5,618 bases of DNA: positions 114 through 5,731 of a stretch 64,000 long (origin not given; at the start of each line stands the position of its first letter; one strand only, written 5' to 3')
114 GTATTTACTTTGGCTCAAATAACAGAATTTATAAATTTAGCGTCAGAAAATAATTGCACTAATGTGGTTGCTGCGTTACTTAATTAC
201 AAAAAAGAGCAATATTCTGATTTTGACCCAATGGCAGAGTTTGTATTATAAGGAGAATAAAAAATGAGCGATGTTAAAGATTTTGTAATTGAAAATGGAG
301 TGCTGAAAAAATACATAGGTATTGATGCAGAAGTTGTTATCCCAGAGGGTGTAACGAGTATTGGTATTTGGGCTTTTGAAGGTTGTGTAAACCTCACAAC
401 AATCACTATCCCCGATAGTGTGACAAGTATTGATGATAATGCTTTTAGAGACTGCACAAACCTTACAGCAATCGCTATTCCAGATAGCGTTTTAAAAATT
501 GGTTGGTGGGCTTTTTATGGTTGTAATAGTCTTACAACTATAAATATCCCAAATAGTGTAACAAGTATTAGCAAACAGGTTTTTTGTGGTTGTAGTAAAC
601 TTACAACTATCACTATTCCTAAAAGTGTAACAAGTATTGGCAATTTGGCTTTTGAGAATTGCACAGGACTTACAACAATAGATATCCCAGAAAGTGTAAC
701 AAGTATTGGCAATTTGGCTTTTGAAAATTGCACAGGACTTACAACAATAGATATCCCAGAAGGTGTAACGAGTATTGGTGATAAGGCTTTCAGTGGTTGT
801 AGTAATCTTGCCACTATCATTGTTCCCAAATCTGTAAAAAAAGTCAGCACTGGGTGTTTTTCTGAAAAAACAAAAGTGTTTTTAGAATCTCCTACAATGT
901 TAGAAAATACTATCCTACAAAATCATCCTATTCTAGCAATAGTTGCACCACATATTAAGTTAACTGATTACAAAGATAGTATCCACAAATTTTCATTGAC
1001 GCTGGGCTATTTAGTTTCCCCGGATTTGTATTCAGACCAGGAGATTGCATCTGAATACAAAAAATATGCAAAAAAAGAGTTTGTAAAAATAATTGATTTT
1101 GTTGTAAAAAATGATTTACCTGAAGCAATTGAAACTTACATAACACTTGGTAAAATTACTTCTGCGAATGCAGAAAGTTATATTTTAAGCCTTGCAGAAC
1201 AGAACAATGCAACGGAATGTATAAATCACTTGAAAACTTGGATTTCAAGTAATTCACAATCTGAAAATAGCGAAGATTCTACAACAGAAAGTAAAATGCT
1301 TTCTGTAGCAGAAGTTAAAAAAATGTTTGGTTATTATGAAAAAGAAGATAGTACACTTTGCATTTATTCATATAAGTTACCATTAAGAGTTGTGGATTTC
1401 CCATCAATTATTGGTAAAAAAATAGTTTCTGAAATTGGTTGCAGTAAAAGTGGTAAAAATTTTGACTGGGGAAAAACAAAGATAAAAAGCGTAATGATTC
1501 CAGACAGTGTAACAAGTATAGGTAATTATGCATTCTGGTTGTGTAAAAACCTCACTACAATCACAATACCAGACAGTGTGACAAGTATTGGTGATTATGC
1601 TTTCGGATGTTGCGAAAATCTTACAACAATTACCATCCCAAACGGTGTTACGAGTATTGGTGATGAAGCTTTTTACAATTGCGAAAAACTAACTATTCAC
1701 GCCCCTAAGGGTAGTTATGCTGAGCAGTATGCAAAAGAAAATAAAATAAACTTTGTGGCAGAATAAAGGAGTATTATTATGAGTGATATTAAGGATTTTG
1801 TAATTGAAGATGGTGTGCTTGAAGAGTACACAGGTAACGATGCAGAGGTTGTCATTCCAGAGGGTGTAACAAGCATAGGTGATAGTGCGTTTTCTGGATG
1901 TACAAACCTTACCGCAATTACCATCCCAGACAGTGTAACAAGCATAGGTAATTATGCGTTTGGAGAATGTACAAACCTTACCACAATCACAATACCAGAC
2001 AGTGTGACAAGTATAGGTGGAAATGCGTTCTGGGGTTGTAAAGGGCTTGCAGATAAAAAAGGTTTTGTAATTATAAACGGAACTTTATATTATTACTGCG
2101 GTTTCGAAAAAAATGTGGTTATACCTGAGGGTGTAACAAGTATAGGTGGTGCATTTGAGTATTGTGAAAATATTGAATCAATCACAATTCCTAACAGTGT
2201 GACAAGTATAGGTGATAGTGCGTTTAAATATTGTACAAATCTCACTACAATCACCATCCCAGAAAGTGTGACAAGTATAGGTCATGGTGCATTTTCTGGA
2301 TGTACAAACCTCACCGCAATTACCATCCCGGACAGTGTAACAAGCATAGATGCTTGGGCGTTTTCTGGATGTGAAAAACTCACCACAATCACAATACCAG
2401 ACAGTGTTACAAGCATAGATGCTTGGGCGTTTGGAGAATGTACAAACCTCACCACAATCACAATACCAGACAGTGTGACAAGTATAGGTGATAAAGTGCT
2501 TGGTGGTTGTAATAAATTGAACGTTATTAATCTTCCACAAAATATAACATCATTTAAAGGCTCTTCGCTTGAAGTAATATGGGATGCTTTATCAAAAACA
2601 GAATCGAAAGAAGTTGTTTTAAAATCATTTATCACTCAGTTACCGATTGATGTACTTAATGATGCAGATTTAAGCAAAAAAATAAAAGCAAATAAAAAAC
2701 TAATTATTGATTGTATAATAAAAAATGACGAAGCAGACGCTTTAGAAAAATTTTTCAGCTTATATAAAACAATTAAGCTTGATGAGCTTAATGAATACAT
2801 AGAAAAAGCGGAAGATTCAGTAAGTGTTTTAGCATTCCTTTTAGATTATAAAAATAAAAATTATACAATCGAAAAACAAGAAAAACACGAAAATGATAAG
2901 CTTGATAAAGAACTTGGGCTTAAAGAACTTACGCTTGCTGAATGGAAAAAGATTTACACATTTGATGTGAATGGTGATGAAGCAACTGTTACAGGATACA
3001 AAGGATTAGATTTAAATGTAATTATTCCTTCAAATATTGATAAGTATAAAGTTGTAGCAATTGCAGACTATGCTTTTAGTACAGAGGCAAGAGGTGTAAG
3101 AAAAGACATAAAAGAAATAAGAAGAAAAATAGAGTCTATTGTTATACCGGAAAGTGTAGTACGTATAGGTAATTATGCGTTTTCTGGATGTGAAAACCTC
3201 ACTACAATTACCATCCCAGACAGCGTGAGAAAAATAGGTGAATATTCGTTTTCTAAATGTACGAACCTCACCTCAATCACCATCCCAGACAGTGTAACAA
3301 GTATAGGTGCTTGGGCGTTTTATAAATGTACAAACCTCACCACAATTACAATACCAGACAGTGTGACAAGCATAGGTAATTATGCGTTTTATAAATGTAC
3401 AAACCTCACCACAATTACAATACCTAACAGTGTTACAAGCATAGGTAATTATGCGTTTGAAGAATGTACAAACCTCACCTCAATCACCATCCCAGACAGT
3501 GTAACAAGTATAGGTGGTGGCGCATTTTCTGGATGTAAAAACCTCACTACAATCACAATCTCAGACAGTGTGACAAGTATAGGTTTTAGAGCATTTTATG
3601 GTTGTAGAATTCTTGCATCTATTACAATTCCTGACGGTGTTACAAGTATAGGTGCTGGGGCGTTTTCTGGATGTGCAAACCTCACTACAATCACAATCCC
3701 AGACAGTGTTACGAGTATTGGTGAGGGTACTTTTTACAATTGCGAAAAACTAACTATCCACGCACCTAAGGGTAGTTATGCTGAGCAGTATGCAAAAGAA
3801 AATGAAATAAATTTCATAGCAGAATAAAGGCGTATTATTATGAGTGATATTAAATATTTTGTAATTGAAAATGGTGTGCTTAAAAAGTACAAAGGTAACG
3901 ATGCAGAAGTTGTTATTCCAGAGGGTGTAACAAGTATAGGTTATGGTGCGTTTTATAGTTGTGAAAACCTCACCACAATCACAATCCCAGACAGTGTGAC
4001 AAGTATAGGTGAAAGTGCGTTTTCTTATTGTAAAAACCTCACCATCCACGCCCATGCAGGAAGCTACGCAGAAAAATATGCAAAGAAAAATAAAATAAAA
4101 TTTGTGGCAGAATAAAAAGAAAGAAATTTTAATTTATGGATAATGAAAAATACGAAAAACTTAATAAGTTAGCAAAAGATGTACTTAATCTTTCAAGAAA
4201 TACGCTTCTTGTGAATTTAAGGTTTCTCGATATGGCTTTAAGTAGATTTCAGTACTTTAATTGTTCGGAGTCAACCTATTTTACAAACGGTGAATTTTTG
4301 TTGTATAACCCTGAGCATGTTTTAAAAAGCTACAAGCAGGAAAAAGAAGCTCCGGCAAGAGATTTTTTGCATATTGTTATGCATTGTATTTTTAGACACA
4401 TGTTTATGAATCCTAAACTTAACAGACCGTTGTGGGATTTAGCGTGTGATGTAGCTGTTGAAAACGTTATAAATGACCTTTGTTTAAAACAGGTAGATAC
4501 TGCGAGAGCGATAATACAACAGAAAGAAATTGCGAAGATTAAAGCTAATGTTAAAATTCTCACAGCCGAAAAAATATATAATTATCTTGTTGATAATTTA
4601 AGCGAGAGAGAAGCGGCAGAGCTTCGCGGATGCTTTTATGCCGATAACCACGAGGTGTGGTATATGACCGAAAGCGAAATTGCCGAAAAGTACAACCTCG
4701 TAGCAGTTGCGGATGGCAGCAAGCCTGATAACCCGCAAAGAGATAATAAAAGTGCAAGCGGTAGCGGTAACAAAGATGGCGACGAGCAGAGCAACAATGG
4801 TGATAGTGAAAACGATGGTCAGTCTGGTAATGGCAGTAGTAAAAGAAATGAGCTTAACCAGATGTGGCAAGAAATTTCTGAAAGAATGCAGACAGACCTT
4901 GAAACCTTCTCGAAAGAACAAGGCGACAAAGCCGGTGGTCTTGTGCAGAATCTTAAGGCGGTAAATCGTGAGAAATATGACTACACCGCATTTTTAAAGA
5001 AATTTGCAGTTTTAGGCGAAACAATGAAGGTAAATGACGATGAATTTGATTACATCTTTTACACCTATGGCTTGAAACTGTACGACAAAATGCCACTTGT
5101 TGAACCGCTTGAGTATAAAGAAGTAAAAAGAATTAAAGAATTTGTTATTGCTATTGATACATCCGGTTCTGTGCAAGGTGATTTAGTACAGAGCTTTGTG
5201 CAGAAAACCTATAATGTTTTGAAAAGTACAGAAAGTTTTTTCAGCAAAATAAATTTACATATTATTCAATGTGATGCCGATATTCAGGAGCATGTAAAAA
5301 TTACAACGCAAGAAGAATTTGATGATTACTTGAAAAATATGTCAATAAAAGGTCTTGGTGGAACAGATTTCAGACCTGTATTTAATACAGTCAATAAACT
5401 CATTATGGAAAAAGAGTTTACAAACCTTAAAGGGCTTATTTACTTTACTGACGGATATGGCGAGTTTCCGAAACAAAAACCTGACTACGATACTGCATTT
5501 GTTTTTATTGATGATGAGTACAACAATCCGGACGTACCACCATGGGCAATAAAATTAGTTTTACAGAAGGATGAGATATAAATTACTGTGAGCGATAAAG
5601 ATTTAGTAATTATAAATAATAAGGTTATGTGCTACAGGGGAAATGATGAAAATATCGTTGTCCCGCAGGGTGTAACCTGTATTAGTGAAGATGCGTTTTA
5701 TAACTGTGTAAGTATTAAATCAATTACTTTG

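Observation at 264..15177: Tandem array of signal-peptide-less BspA-type LRR paralogs built around a MoxR AAA+ / vWA pair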

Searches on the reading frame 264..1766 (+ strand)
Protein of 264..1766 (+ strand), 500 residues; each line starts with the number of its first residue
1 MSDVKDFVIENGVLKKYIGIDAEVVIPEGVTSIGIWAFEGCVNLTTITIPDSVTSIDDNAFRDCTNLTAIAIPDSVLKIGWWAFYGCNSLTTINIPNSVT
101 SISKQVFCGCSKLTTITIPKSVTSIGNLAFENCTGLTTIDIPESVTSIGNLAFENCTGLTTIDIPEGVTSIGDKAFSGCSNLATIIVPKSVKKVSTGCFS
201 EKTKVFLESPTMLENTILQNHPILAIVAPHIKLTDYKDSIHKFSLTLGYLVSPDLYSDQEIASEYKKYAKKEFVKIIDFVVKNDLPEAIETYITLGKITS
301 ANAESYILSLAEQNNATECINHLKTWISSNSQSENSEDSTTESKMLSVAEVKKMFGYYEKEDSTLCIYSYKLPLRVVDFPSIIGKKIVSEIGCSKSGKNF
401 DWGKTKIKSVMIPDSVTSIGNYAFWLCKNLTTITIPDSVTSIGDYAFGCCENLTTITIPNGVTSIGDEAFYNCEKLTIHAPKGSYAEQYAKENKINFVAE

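Call 3: search_protein_families(library=pfam, proteins=[window:264-1766:+], max_evalue=0.01)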
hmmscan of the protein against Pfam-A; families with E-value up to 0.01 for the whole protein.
window:264-1766:+ (500 aa): 6 families
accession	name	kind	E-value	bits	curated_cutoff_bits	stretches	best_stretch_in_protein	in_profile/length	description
PF13306.12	LRR_5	-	2.1e-99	328.7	27.7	3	79-203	3-124/127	BspA type Leucine rich repeat region (6 copies)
PF13855.12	LRR_8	-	7.3e-13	48.5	27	0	78-117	15-55/61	Leucine rich repeat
PF12799.13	LRR_4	-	4.4e-08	33.6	27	0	136-167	3-32/44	Leucine Rich repeats (2 copies)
PF23952.1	LRR_EndoS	-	1.5e-05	25.7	27.9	1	97-165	45-114/116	Endo-beta-N-acetylglucosaminidase EndoS LRR domain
PF05725.18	FNIP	-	0.0013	19.3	21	0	25-56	9-39/44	FNIP Repeat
PF22813.1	TcaA_2nd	-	0.0075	17.1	26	0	289-358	24-96/103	TcaA protein second domain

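Call 6: search_protein_families(library=padloc, proteins=[window:264-1766:+], max_evalue=0.01)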
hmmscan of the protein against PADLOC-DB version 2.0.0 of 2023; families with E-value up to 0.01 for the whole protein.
window:264-1766:+ (500 aa): 0 families

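Call 7: search_protein_families(library=ncbifam, proteins=[window:264-1766:+], max_evalue=0.01)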
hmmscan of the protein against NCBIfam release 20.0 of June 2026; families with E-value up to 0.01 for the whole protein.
window:264-1766:+ (500 aa): 3 families
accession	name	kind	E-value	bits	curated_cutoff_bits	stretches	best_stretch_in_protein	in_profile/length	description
NF047961.1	adhesin_HupY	equivalog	6.6e-43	146.9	1250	4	403-496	184-279/978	leucine-rich repeat adhesin HupY/LrrG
NF045861.1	glide_Gli349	exception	1.9e-25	87.8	1750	4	404-472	2676-2743/3169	gliding machinery surface structure protein Gli349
TIGR02167.2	Liste_lipo_26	repeat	1.3e-13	50.4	30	0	84-97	2-15/26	PARCEL repeat-containing surface protein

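Call 11: search_protein_families(library=phrogs, proteins=[window:264-1766:+], max_evalue=0.001)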
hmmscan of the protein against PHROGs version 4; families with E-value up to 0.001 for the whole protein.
window:264-1766:+ (500 aa): 2 families
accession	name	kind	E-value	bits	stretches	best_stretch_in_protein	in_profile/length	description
phrog_35892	-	unknown function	8.3e-63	213.4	3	6-124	340-463/1181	-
phrog_18805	-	unknown function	3.6e-55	188.6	4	22-162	259-403/457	-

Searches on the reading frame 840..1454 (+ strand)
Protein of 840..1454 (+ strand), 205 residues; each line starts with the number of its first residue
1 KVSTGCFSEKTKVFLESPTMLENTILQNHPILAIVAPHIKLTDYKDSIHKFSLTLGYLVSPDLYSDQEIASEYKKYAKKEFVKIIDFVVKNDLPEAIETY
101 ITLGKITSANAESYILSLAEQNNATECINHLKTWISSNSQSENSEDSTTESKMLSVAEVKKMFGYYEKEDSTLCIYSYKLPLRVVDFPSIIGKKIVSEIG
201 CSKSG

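Call 22: search_protein_families(library=pfam, proteins=[window:840-1454:+], max_evalue=10)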
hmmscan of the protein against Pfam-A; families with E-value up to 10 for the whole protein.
seq(205 aa): 3 families
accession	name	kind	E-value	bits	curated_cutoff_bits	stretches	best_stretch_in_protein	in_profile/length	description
PF22813.1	TcaA_2nd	-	0.00086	20.1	26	1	98-166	25-96/103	TcaA protein second domain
PF01837.22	HcyBio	-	0.036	13.4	26.2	1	66-138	271-345/349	Homocysteine biosynthesis enzyme, sulfur-incorporation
PF13414.12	TPR_11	-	0.17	12.1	26.8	1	90-114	7-31/42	TPR repeat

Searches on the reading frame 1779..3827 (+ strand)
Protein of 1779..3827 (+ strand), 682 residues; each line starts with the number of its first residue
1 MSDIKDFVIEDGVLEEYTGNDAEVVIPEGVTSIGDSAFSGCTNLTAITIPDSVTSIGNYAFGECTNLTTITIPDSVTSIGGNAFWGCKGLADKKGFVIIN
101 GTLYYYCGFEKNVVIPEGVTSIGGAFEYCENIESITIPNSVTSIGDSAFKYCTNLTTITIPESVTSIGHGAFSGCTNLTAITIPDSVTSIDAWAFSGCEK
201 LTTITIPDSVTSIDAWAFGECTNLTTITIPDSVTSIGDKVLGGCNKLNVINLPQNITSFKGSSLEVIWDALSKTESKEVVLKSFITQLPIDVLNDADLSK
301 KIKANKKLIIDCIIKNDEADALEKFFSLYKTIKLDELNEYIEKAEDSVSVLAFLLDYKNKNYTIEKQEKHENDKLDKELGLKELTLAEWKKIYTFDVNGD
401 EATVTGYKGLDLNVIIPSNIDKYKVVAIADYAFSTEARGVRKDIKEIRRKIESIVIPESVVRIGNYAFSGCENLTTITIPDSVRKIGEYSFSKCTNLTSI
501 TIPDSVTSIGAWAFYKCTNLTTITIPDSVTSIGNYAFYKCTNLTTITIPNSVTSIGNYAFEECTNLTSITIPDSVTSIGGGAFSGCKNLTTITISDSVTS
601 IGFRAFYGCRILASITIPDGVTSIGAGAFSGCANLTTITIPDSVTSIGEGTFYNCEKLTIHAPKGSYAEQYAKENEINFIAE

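Call 3: search_protein_families(library=pfam, proteins=[window:1779-3827:+], max_evalue=0.01)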
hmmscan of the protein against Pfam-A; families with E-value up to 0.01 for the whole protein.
window:1779-3827:+ (682 aa): 6 families
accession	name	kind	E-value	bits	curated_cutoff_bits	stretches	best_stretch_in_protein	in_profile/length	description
PF13306.12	LRR_5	-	4.5e-152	498.9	27.7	5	450-567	12-127/127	BspA type Leucine rich repeat region (6 copies)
PF13855.12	LRR_8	-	2.5e-26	91.6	27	1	139-183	11-56/61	Leucine rich repeat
PF12799.13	LRR_4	-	1.8e-16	60.2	27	0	518-555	1-39/44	Leucine Rich repeats (2 copies)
PF05725.18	FNIP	-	3.2e-09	37.2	21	0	114-144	9-39/44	FNIP Repeat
PF25465.1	Beta-prop_At4g14310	-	0.0005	19.8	27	0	28-77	156-205/285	At4g14310 8-bladed propeller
PF10255.15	Paf67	-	0.0016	18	27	1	298-372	283-353/397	RNA polymerase I-associated factor PAF67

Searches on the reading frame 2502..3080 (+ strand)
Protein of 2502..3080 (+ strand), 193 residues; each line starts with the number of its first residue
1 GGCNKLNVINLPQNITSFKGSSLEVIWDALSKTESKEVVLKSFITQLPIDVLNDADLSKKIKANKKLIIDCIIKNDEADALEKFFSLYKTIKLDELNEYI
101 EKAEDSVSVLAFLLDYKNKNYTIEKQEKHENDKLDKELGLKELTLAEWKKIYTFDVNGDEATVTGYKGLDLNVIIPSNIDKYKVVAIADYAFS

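Call 22: search_protein_families(library=pfam, proteins=[window:2502-3080:+], max_evalue=10)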
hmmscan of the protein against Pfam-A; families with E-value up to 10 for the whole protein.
seq(193 aa): 2 families
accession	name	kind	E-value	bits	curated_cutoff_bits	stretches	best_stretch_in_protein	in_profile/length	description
PF10255.15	Paf67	-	0.00013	21.6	27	1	56-132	282-354/397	RNA polymerase I-associated factor PAF67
PF04774.20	HABP4_PAI-RBP1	-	0.17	13.1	21.8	1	122-151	72-98/115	Hyaluronan / mRNA binding family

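Call 28: find_homologous_proteins(query=window:2502-3080:+)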
Query seq(193 aa): 131 candidates shared short words with the query, none scored E <= 0.001.
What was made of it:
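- Tried and rejected: A word-indexed protein search with the 193-aa central helical region found nothing at E<=1e-3 (call 28).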

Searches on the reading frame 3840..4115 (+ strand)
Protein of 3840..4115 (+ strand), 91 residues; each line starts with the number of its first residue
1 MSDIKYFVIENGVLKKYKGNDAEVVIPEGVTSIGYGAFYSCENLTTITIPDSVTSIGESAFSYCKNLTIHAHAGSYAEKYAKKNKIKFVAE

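Call 3: search_protein_families(library=pfam, proteins=[window:3840-4115:+], max_evalue=0.01)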
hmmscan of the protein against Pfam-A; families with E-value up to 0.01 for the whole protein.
window:3840-4115:+ (91 aa): 1 family
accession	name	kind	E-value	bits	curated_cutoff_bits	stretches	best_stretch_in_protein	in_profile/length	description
PF13306.12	LRR_5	-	1.7e-14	54.3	27.7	1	22-68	14-59/127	BspA type Leucine rich repeat region (6 copies)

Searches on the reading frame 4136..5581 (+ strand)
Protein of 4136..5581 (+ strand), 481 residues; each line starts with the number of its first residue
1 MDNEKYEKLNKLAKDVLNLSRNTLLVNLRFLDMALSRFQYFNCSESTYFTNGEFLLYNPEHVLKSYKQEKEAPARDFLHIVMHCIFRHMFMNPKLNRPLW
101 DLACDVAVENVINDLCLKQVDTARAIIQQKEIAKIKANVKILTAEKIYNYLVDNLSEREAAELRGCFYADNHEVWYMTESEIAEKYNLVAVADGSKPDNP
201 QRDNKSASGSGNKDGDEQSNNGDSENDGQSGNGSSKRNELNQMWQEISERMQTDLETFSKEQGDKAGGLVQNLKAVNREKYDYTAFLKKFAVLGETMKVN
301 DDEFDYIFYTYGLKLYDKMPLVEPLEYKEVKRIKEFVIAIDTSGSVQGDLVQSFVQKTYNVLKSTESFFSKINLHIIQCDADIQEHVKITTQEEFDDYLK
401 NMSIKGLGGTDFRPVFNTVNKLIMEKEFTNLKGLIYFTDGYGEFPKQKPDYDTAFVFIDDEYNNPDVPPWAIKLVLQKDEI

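Call 3: search_protein_families(library=pfam, proteins=[window:4136-5581:+], max_evalue=0.01)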
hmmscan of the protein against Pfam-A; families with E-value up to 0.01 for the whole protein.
window:4136-5581:+ (481 aa): 4 families
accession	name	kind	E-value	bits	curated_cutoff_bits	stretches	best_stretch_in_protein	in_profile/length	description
PF09967.15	DUF2201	-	6.4e-15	55.8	26.4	1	337-476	2-122/123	VWA-like domain (DUF2201)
PF13203.12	DUF2201_N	-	1.5e-09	38.3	23.2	1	46-290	36-235/271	Putative metallopeptidase domain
PF13519.12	VWA_2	-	0.00042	21.4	27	1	337-440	2-106/107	von Willebrand factor type A domain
PF00092.34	VWA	-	0.00051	20.7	23.8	1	337-441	3-114/174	von Willebrand factor type A domain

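Call 6: search_protein_families(library=padloc, proteins=[window:4136-5581:+], max_evalue=0.01)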
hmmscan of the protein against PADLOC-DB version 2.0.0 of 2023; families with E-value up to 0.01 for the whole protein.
window:4136-5581:+ (481 aa): 0 families

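Call 7: search_protein_families(library=ncbifam, proteins=[window:4136-5581:+], max_evalue=0.01)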
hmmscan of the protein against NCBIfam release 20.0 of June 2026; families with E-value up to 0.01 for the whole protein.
window:4136-5581:+ (481 aa): 1 family
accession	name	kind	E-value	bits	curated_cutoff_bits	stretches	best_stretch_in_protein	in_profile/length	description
NF008230.0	PRK10997.1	equivalog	0.0071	15.6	500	0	335-430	325-417/487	ATPase RavA stimulator ViaA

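Call 11: search_protein_families(library=phrogs, proteins=[window:4136-5581:+], max_evalue=0.001)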
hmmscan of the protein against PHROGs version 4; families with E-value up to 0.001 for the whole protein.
window:4136-5581:+ (481 aa): 1 family
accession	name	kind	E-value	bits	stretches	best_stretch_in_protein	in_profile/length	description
phrog_1314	-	DNA, RNA and nucleotide metabolism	1.3e-41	144.1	1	7-464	5-379/394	HNH endonuclease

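Call 40: search_solved_structures(query=window:4136-5581:+, max_evalue=1, show_alignments=2)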
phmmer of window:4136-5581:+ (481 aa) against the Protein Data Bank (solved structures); distinct sequences matched with E-value up to 1: 0.
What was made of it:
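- Tried and rejected: The vWA protein has no sequence relative in the PDB (call 40).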
